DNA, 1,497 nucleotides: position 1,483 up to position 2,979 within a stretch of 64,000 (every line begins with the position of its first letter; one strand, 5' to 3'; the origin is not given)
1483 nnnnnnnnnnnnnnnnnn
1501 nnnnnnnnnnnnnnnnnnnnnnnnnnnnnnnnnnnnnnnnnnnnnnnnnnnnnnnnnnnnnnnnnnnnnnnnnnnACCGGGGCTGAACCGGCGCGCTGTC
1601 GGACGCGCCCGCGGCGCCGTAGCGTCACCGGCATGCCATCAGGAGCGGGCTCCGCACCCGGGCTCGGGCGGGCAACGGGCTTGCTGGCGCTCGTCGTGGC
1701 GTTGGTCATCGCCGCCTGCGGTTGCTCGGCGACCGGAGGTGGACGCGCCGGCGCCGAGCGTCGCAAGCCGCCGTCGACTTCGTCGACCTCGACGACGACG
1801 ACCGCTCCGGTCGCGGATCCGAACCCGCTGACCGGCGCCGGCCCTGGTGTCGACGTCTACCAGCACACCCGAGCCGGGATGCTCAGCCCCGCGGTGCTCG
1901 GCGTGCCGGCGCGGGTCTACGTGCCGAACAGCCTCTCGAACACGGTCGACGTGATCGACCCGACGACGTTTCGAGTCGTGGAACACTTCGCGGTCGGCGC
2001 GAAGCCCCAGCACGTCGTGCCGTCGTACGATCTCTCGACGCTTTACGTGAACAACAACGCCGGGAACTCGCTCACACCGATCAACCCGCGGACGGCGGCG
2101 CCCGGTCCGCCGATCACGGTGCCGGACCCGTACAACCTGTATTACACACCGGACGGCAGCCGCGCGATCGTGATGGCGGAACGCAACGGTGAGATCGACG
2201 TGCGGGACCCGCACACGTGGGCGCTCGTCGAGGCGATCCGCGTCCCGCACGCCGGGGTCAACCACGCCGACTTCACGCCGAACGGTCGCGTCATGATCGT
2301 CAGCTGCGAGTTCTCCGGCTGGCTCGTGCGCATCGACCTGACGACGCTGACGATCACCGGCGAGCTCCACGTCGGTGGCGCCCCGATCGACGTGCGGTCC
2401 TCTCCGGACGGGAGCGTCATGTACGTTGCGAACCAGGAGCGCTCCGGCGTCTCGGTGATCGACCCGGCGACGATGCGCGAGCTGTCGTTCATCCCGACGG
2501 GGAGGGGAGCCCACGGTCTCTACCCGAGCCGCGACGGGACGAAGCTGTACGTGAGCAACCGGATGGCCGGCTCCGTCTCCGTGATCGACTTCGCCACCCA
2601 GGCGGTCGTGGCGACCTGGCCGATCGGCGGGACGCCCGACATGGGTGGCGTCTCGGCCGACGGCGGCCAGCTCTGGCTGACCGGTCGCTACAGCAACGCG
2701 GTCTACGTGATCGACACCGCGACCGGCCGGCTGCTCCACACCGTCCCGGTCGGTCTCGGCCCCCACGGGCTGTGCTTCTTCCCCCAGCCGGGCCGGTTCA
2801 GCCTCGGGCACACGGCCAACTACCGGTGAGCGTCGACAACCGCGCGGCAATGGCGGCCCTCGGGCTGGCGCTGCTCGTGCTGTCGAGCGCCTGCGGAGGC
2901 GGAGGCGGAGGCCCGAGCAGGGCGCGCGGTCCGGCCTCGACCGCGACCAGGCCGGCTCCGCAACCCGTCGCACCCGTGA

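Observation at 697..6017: Helically phased TTCAG direct repeats in four intergenic regions around an OmpR-type two-component system (candidate regulon)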

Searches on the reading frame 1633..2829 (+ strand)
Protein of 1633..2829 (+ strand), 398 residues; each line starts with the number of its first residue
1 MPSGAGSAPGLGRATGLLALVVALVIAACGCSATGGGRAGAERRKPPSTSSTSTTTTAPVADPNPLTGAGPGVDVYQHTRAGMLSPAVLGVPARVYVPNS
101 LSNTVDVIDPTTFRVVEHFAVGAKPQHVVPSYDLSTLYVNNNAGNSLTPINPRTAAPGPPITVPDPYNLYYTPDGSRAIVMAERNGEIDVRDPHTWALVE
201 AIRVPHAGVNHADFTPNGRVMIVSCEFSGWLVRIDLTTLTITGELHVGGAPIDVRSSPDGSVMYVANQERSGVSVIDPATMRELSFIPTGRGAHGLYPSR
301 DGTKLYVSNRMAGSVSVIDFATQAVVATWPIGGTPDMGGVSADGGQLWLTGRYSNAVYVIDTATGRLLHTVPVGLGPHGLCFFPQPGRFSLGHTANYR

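Call 9: search_protein_families(library=pfam, proteins=[window:1633-2829:+])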
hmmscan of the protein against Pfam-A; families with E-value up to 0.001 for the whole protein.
window:1633-2829:+ (398 aa): 7 families
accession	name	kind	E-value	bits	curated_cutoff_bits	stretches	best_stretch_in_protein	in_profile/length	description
PF21783.3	YNCE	-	5.2e-35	121.8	27.1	1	90-380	37-331/339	YNCE-like beta-propeller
PF02239.22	Cytochrom_D1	-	3e-08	33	25.5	0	188-290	17-118/368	Cytochrome D1 heme domain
PF25174.1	Beta-prop_THOC3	-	4.2e-07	29.7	305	0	235-326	75-164/272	THOC3 beta-propeller domain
PF10282.15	Lactonase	-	3e-06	27.1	21.7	0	295-370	248-330/344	Lactonase, 7-bladed beta-propeller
PF16819.11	DUF5074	-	5.1e-05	22.9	27.2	0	102-156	161-217/353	Domain of unknown function (DUF5074)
PF21959.2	DUF6923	-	0.00025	21.4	27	0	303-369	98-166/234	Repeat of unknown function (DUF6923)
PF21193.3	NMD_SH3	-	0.00042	20.9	27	0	98-117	26-45/49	NMD3 SH3 domain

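Call 14: search_protein_families(library=ncbifam, proteins=[window:1633-2829:+])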
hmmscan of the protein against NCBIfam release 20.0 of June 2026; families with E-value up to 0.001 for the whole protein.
window:1633-2829:+ (398 aa): 9 families
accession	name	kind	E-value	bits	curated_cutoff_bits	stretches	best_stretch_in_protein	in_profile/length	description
TIGR02276.1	beta_rpt_yvtn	repeat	3.2e-38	129.4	27.85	4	301-335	2-36/42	beta-propeller repeat protein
TIGR03866.1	PQQ_ABC_repeats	subfamily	1.5e-30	106.3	287.3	2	261-385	11-135/310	PQQ-dependent catabolism-associated beta-propeller protein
NF052460.1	L-NosZ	equivalog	6.3e-24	84.3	700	1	172-334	51-217/480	clade III lactonase-type nitrous-oxide reductase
NF052340.1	hydrazine_beta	equivalog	9.1e-24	84.2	560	2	250-366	34-152/372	hydrazine synthase subunit beta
NF052342.1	hydrazine_BC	exception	4.3e-15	54.9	1250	1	250-365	40-157/690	hydrazine synthase subunit beta-gamma fusion subunit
NF052280.1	7_blade_YncE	equivalog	6.9e-13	48.1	400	1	259-350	226-316/338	7-bladed beta-propeller protein YncE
NF048007.1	MmpL3Stblzr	equivalog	3.8e-10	39.5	600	1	225-323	244-339/366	MmpL3/TtfA transport complex stabilizer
NF038117.1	choice_anch_I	subfamily_domain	3.1e-05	23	300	0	227-376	73-218/458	choice-of-anchor I family protein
NF038015.2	AztD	exception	0.00099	17.9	400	0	265-319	1-52/356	zinc metallochaperone AztD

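Call 40: find_related_loci(query=window:1633-2829:+, collection=metagenome_contigs, flank=6000)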
Query window:1633-2829:+ (398 aa) in metagenome_contigs; peptide patterns used: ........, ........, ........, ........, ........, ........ (x = any residue, [..] = any of these).
242 stretches matched a pattern; 6 encode a relative of the query (tblastn E <= 1e-3); 6 distinct loci.
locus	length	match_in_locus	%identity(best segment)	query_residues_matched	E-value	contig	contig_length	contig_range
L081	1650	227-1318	77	34-398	0e+0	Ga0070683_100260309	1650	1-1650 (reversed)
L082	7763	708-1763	73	47-398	6e-180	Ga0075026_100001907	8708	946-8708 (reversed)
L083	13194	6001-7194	67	2-398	3e-177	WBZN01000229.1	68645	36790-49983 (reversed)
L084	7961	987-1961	73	74-398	9e-165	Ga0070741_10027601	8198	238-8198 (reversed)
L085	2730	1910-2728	66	31-380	9e-122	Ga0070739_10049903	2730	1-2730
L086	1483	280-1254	53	73-397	8e-123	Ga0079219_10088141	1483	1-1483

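Call 62: find_homologous_proteins(query=window:1633-2829:+, max_evalue=1e-30)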
Query window:1633-2829:+ (398 aa): 8000 proteins with E <= 1e-30 among 8000 candidates; the best 120 are listed.
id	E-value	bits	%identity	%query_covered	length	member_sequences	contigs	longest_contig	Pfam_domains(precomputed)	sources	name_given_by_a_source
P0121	1.4e-254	862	100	96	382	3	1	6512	PF10282.16,PF25174.2,PF21783.3,PF02239.23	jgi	jgi:YVTN family beta-propeller protein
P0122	6.0e-202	689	80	93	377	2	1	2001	PF10282.16,PF25174.2,PF21783.3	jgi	jgi:YVTN family beta-propeller protein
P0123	5.1e-187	640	77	92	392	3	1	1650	PF10282.16,PF21783.3,PF02239.23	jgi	-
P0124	1.3e-185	635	72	97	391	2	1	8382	PF25174.2,PF21783.3,PF02239.23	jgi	jgi:YVTN family beta-propeller protein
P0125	1.5e-185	635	74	96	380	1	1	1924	PF22494.4,PF25174.2,PF21959.3,PF21783.3,PF02239.23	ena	-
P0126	5.0e-183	627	73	92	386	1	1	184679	PF25174.2,PF21783.3,PF02239.23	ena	-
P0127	4.3e-182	624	71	96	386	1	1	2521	PF10282.16,PF25174.2,PF21783.3,PF02239.23,PF08450.19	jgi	jgi:YVTN family beta-propeller protein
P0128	1.7e-181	622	70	97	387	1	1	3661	PF25174.2,PF21783.3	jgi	jgi:YVTN family beta-propeller protein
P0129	2.5e-181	621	78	83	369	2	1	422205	PF22494.4,PF25174.2,PF21783.3,PF02239.23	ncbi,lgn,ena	-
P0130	1.3e-180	619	75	87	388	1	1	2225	PF25174.2,PF21783.3,PF02239.23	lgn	-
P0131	2.3e-180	618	73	88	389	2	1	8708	PF10282.16,PF25174.2,PF21783.3,PF02239.23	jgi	-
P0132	2.5e-180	618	70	95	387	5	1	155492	PF10282.16,PF25174.2,PF21783.3,PF02239.23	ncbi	ncbi:MAG: YVTN family beta-propeller repeat protein [Acidimicrobiia bacterium]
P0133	9.7e-180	616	70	97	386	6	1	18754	PF22494.4,PF10282.16,PF25174.2,PF21783.3,PF02239.23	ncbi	ncbi:MAG: YVTN family beta-propeller repeat protein [Acidimicrobiia bacterium]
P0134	1.1e-179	616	71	95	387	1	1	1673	PF22494.4,PF25174.2,PF21783.3,PF02239.23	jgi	jgi:YVTN family beta-propeller protein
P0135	1.7e-177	608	74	88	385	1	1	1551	PF25174.2,PF21783.3,PF02239.23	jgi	jgi:YVTN family beta-propeller protein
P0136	3.3e-177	608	76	84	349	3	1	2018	PF25174.2,PF21783.3,PF02239.23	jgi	jgi:YVTN family beta-propeller protein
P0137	4.9e-177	607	69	96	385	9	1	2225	PF22494.4,PF10282.16,PF25174.2,PF21783.3,PF02239.23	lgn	-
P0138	6.8e-177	606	74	86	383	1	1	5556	PF10282.16,PF25174.2,PF21783.3,PF02239.23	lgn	-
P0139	6.9e-177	606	70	97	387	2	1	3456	PF25174.2,PF21783.3,PF02239.23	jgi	jgi:YVTN family beta-propeller protein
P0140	7.5e-177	606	70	93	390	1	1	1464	PF25174.2,PF21783.3,PF02239.23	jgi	jgi:YVTN family beta-propeller protein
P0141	1.1e-176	606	76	84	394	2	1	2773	PF22494.4,PF10282.16,PF25174.2,PF21783.3,PF02239.23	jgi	jgi:YVTN family beta-propeller protein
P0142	1.3e-176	606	70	96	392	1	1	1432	PF22494.4,PF25174.2,PF21959.3,PF21783.3,PF02239.23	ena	-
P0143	1.7e-176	605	75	84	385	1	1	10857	PF22494.4,PF10282.16,PF25174.2,PF21783.3,PF02239.23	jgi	jgi:YVTN family beta-propeller protein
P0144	2.1e-176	605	71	93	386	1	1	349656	PF25174.2,PF21783.3,PF02239.23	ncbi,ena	-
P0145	2.9e-176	604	68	96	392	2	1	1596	PF22494.4,PF10282.16,PF25174.2,PF21783.3,PF02239.23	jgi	jgi:YVTN family beta-propeller protein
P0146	2.1e-175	602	75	83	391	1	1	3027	PF22494.4,PF10282.16,PF25174.2,PF21783.3,PF02239.23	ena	-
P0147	6.0e-175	600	71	92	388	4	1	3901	PF25174.2,PF21783.3,PF02239.23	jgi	jgi:YVTN family beta-propeller protein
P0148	6.9e-175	600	68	95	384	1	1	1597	PF25174.2,PF21783.3,PF02239.23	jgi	jgi:YVTN family beta-propeller protein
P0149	2.7e-174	598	69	95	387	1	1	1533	PF25174.2,PF21783.3,PF02239.23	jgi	jgi:YVTN family beta-propeller protein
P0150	2.8e-174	598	68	97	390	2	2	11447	PF22494.4,PF25174.2,PF21783.3,PF02239.23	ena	-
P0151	4.7e-174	597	69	95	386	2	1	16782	PF22494.4,PF25174.2,PF21783.3,PF02239.23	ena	-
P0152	9.1e-174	596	74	84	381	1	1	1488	PF25174.2,PF21783.3,PF02239.23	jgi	-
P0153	2.0e-173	595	67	96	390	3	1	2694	PF25174.2,PF21783.3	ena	-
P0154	3.3e-173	594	73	83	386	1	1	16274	PF22494.4,PF25174.2,PF21783.3,PF02239.23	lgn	-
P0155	7.5e-173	593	71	92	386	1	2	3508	PF25174.2,PF21783.3,PF02239.23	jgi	jgi:YVTN family beta-propeller protein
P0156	2.4e-172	591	76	84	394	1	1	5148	PF10282.16,PF25174.2,PF21783.3,PF02239.23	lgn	-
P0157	4.1e-172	591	73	84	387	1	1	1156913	PF22494.4,PF10282.16,PF25174.2,PF21783.3,PF02239.23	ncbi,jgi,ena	jgi:YVTN family beta-propeller protein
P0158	8.1e-172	590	73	84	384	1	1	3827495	PF22494.4,PF25174.2,PF21783.3,PF02239.23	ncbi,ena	-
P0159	1.8e-171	589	73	84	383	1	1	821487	PF22494.4,PF25174.2,PF21783.3,PF02239.23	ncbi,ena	-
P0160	4.4e-171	587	66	97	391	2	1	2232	PF22494.4,PF25174.2,PF21783.3,PF02239.23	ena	-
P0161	7.9e-171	587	67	94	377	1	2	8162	PF22494.4,PF10282.16,PF25174.2,PF21783.3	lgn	-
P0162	2.1e-170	585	71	93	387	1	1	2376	PF25174.2,PF21783.3,PF02239.23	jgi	-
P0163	2.5e-170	585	70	92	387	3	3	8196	PF25174.2,PF21783.3,PF02239.23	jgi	jgi:YVTN family beta-propeller protein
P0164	3.0e-170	585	70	84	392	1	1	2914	PF25174.2,PF21783.3,PF02239.23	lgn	-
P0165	5.6e-170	584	72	82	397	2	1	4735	PF25174.2,PF21783.3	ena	-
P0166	6.9e-170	583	65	97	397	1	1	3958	PF22494.4,PF10282.16,PF25174.2,PF21783.3,PF02239.23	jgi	jgi:YVTN family beta-propeller protein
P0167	4.8e-169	581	65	97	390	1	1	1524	PF25174.2,PF21783.3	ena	-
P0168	5.3e-169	581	75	84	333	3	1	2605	PF25174.2,PF21783.3,PF02239.23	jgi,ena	-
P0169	7.0e-169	580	66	96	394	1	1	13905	PF22494.4,PF25174.2,PF21783.3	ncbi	-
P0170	8.3e-169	580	67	97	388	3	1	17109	PF22494.4,PF10282.16,PF25174.2,PF21783.3,PF02239.23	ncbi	-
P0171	1.2e-168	579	67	96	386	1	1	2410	PF25174.2,PF21783.3,PF02239.23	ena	-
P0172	2.1e-168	579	68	94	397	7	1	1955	PF25174.2,PF21783.3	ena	-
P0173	3.5e-168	578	68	95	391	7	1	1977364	PF25174.2,PF21783.3,PF02239.23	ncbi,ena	-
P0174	6.7e-168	577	64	97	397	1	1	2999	PF22494.4,PF25174.2,PF21783.3,PF02239.23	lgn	-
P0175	8.9e-168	576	74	84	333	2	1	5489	PF10282.16,PF25174.2,PF23381.2,PF21783.3,PF02239.23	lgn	-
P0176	4.1e-167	574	66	96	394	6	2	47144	PF22494.4,PF25174.2,PF21783.3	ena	-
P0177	4.7e-167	574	65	96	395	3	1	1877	PF22494.4,PF25174.2,PF21783.3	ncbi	-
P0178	9.3e-167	573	66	97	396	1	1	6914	PF22494.4,PF25174.2,PF21783.3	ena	-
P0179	1.2e-166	573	70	89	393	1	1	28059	PF25174.2,PF21783.3,PF02239.23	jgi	jgi:YVTN family beta-propeller protein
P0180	4.7e-166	571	74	83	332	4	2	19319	PF22494.4,PF25174.2,PF21783.3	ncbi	-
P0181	7.9e-166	570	66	96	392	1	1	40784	PF21783.3,PF02239.23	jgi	jgi:YVTN family beta-propeller protein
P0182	1.3e-165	569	70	82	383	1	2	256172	PF22494.4,PF25174.2,PF21783.3,PF02239.23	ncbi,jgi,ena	-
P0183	1.3e-165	569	73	82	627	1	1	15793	PF22494.4,PF24996.1,PF07646.22,PF25174.2,PF13964.13,PF24681.2,PF13415.13,PF21783.3,PF01344.32,PF25210.2,PF02239.23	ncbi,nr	ncbi:MAG: hypothetical protein JJE46_01530 [Acidimicrobiia bacterium]|nr:hypothetical protein [Acidi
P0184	1.5e-165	569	66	95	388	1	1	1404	PF22494.4,PF10282.16,PF25174.2,PF21783.3,PF02239.23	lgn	-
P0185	3.2e-165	568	67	95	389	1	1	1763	PF25174.2,PF21783.3,PF02239.23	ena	-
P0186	3.9e-165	568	73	82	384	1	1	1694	PF22494.4,PF25174.2,PF21783.3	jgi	jgi:YVTN family beta-propeller protein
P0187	4.4e-165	568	74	82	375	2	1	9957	PF22494.4,PF10282.16,PF25174.2,PF21783.3,PF02239.23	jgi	jgi:YVTN family beta-propeller protein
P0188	7.4e-163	560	72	81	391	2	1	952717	PF22494.4,PF25174.2,PF21783.3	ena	-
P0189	1.7e-162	559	66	96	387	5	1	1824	PF22494.4,PF10282.16,PF25174.2,PF21783.3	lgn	-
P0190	2.0e-162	559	71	81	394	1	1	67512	PF22494.4,PF25174.2,PF21783.3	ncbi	-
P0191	1.6e-161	556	71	82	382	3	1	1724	PF22494.4,PF10282.16,PF25174.2,PF21783.3,PF02239.23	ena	-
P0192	2.4e-161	555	68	89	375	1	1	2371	PF22494.4,PF25174.2,PF21783.3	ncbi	-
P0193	2.8e-161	555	74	79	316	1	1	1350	PF25174.2,PF21783.3,PF02239.23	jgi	jgi:YVTN family beta-propeller protein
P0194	3.9e-161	555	65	97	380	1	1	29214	PF21783.3,PF02239.23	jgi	jgi:YVTN family beta-propeller protein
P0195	7.5e-161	554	66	92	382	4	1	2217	PF22494.4,PF10282.16,PF25174.2,PF21783.3,PF02239.23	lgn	-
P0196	1.6e-160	553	65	94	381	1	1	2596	PF22494.4,PF10282.16,PF25174.2,PF21783.3,PF02239.23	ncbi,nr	ncbi:MAG: YncE family protein [Actinobacteria bacterium]|nr:YncE family protein [Actinomycetota bact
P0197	2.7e-160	552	64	96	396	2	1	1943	PF21783.3,PF02239.23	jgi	jgi:YVTN family beta-propeller protein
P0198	4.4e-160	551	73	79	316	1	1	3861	PF25174.2,PF21783.3,PF02239.23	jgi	jgi:YVTN family beta-propeller protein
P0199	5.1e-160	551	63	93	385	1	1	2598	PF22494.4,PF10282.16,PF25174.2,PF21783.3,PF02239.23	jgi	jgi:YVTN family beta-propeller protein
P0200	4.0e-159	548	63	96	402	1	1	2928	PF22494.4,PF10282.16,PF25174.2,PF21783.3,PF02239.23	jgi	-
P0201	5.6e-159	547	63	97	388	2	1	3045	PF22494.4,PF21783.3,PF02239.23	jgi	jgi:YVTN family beta-propeller protein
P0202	1.1e-157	543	70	82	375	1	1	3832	PF22494.4,PF21783.3,PF02239.23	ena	-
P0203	1.4e-157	543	71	82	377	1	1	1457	PF25174.2,PF21783.3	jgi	jgi:YVTN family beta-propeller protein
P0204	1.9e-157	542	67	82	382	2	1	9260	PF10282.16,PF25174.2,PF23381.2,PF21783.3,PF02239.23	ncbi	-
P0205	2.0e-157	542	67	82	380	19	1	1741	PF10282.16,PF25174.2,PF21783.3,PF02239.23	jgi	-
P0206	5.1e-157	541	61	97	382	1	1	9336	PF25174.2,PF21783.3,PF02239.23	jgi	jgi:YVTN family beta-propeller protein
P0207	1.1e-156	540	66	82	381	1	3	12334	PF10282.16,PF25174.2,PF21783.3,PF02239.23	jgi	jgi:YVTN family beta-propeller protein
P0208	1.7e-156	539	64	91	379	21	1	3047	PF10282.16,PF25174.2,PF21783.3,PF02239.23,PF23414.2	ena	-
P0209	1.7e-156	539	58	100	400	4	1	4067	PF25174.2,PF21783.3,PF02239.23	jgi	jgi:YVTN family beta-propeller protein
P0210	1.7e-156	539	68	82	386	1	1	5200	PF22494.4,PF10282.16,PF21783.3,PF02239.23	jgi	jgi:YVTN family beta-propeller protein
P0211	1.9e-156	539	71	82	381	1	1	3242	PF10282.16,PF25174.2,PF23381.2,PF21783.3,PF02239.23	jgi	jgi:YVTN family beta-propeller protein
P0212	2.0e-156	539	70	82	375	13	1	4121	PF22494.4,PF21783.3,PF02239.23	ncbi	-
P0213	2.1e-156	539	70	82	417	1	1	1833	PF22494.4,PF10282.16,PF25174.2,PF21783.3,PF02239.23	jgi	jgi:YVTN family beta-propeller protein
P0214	4.6e-156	538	70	82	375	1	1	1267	PF22494.4,PF21783.3,PF02239.23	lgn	-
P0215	7.5e-156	537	70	82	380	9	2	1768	PF10282.16,PF25174.2,PF21959.3,PF21783.3,PF02239.23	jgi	jgi:YVTN family beta-propeller protein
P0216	9.2e-156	537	59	100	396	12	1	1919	PF10282.16,PF25174.2,PF21783.3,PF02239.23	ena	-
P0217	9.7e-156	537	61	97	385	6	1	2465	PF22494.4,PF10282.16,PF25174.2,PF21783.3,PF02239.23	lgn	-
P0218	1.2e-155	537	59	97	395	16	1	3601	PF10282.16,PF25174.2,PF21783.3,PF02239.23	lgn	-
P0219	1.3e-155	536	70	83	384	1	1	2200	PF22494.4,PF25174.2,PF21783.3,PF02239.23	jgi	jgi:YVTN family beta-propeller protein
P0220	1.3e-155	536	70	82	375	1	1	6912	PF22494.4,PF21783.3,PF02239.23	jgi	jgi:YVTN family beta-propeller protein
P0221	1.3e-155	536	69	82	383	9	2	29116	PF22494.4,PF10282.16,PF25174.2,PF21783.3,PF02239.23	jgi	jgi:YVTN family beta-propeller protein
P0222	1.8e-155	536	70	82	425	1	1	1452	PF22494.4,PF10282.16,PF25174.2,PF21783.3,PF02239.23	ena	-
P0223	1.9e-155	536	60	97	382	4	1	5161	PF25174.2,PF21783.3,PF02239.23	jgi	jgi:YVTN family beta-propeller protein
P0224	1.9e-155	536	58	95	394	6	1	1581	PF10282.16,PF25174.2,PF23381.2,PF21783.3,PF02239.23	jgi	jgi:YVTN family beta-propeller protein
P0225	1.9e-155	536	72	82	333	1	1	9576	PF22494.4,PF10282.16,PF25174.2,PF21783.3,PF02239.23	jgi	jgi:YVTN family beta-propeller protein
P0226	2.1e-155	536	69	82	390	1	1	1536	PF22494.4,PF10282.16,PF25174.2,PF21959.3,PF21783.3,PF02239.23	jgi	jgi:YVTN family beta-propeller protein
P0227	2.2e-155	536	61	96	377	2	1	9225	PF10282.16,PF25174.2,PF21783.3,PF02239.23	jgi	jgi:YVTN family beta-propeller protein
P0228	2.2e-155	536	65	93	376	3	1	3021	PF22494.4,PF25174.2,PF21783.3,PF02239.23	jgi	-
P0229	2.4e-155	536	70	82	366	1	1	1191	PF22494.4,PF21783.3,PF02239.23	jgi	jgi:YVTN family beta-propeller protein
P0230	3.2e-155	535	70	83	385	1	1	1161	PF25174.2,PF21783.3,PF02239.23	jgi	jgi:YVTN family beta-propeller protein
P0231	6.3e-155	534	62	96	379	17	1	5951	PF22494.4,PF10282.16,PF25174.2,PF21783.3,PF02239.23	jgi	jgi:YVTN family beta-propeller protein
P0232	6.8e-155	534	64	93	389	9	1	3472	PF22494.4,PF25174.2,PF21783.3,PF02239.23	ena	-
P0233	8.3e-155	534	65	82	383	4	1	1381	PF10282.16,PF25174.2,PF21783.3,PF02239.23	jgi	jgi:YVTN family beta-propeller protein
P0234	9.7e-155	534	71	82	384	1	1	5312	PF25174.2,PF23381.2,PF21783.3,PF02239.23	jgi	jgi:YVTN family beta-propeller protein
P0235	9.9e-155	534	66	93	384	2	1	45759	PF25174.2,PF21783.3,PF02239.23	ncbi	-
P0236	1.7e-154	533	60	97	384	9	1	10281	PF10282.16,PF25174.2,PF21783.3,PF02239.23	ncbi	-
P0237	1.7e-154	533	60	97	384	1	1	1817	PF10282.16,PF25174.2,PF21783.3,PF02239.23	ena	-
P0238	2.2e-154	532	62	96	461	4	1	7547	PF22494.4,PF10282.16,PF25174.2,PF21783.3,PF02239.23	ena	-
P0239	2.2e-154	532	72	79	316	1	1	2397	PF22494.4,PF10282.16,PF25174.2,PF21783.3,PF02239.23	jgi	jgi:YVTN family beta-propeller protein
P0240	2.7e-154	532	67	82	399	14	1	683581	PF10282.16,PF25174.2,PF21783.3,PF02239.23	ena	-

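Call 63: find_encoding_contigs(protein=P0129, flank=10000, max_places=1)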
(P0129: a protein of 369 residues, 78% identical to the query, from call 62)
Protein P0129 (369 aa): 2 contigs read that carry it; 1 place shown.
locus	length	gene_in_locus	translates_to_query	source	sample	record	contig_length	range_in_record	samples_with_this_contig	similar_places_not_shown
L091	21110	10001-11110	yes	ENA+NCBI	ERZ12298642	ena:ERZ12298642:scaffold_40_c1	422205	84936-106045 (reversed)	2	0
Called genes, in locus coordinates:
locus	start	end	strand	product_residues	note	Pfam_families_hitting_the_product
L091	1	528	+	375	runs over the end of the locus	PF07549:Sec_GG (weak), PF02355:SecD_SecF_C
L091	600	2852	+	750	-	PF13328:HD_4, PF01966:HD, PF04607:RelA_SpoT, PF02824:TGS, PF19296:RelA_AH, PF28438:RelA_RIS, PF01842:ACT, PF13291:ACT_4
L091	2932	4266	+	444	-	PF07963:N_methyl, PF13620:CarboxypepD_reg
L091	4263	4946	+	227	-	-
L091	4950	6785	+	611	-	-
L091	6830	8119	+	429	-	PF13393:tRNA-synt_His, PF00587:tRNA-synt_2b, PF03129:HGTP_anticodon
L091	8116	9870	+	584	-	PF01336:tRNA_anti-codon, PF00152:tRNA-synt_2, PF02938:GAD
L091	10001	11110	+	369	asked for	PF21783:YNCE, PF22494:choice_anch_I (faint), PF25174:Beta-prop_THOC3 (faint), PF02239:Cytochrom_D1 (weak)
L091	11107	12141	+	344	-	-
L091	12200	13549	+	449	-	PF05496:RuvB_N, PF13191:AAA_16 (faint), PF00004:AAA, PF00158:Sigma54_activat (faint), PF07728:AAA_5 (weak), PF14532:Sigma54_activ_2 (weak), PF16193:AAA_assoc_2, PF12002:MgsA_C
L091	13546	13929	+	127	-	PF06103:DUF948 (weak)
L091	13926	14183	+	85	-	-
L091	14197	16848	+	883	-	PF01411:tRNA-synt_2c, PF07973:tRNA_SAD, PF02272:DHHA1 (faint)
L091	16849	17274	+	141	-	PF03652:RuvX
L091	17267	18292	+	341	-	PF02618:YceG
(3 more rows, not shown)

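Call 64: find_encoding_contigs(protein=P0126, flank=10000, max_places=1)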
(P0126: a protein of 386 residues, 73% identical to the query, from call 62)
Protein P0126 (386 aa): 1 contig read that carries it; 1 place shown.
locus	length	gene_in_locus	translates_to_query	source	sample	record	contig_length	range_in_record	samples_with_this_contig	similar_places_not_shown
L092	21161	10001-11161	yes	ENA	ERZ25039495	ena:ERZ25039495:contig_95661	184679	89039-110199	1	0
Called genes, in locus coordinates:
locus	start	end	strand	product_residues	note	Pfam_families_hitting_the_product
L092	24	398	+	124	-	PF00903:Glyoxalase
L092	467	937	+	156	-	PF06983:3-dmu-9_3-mt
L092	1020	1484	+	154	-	PF01475:FUR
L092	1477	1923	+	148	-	PF02915:Rubrerythrin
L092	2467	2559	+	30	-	-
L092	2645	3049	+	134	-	PF00692:dUTPase, PF22769:DCD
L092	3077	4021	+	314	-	PF00296:Bac_luciferase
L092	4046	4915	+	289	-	PF00296:Bac_luciferase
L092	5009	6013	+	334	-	-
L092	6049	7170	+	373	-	-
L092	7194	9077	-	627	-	PF00296:Bac_luciferase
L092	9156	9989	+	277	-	PF07646:Kelch_2 (faint), PF13415:Beta-prop_FBX42 (faint), PF24996:NANM (faint), PF25210:Kelch_FKB95 (weak), PF24681:Kelch_KLHDC2_KLHL20_DRC7, PF13964:Beta-prop_Calicin (weak), PF01344:Kelch_1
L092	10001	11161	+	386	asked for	PF21783:YNCE, PF02239:Cytochrom_D1 (faint), PF25174:Beta-prop_THOC3 (faint)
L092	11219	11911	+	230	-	PF01738:DLH, PF12740:PETase (weak), PF00326:Peptidase_S9 (faint), PF02230:Abhydrolase_2 (weak)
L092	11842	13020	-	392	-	-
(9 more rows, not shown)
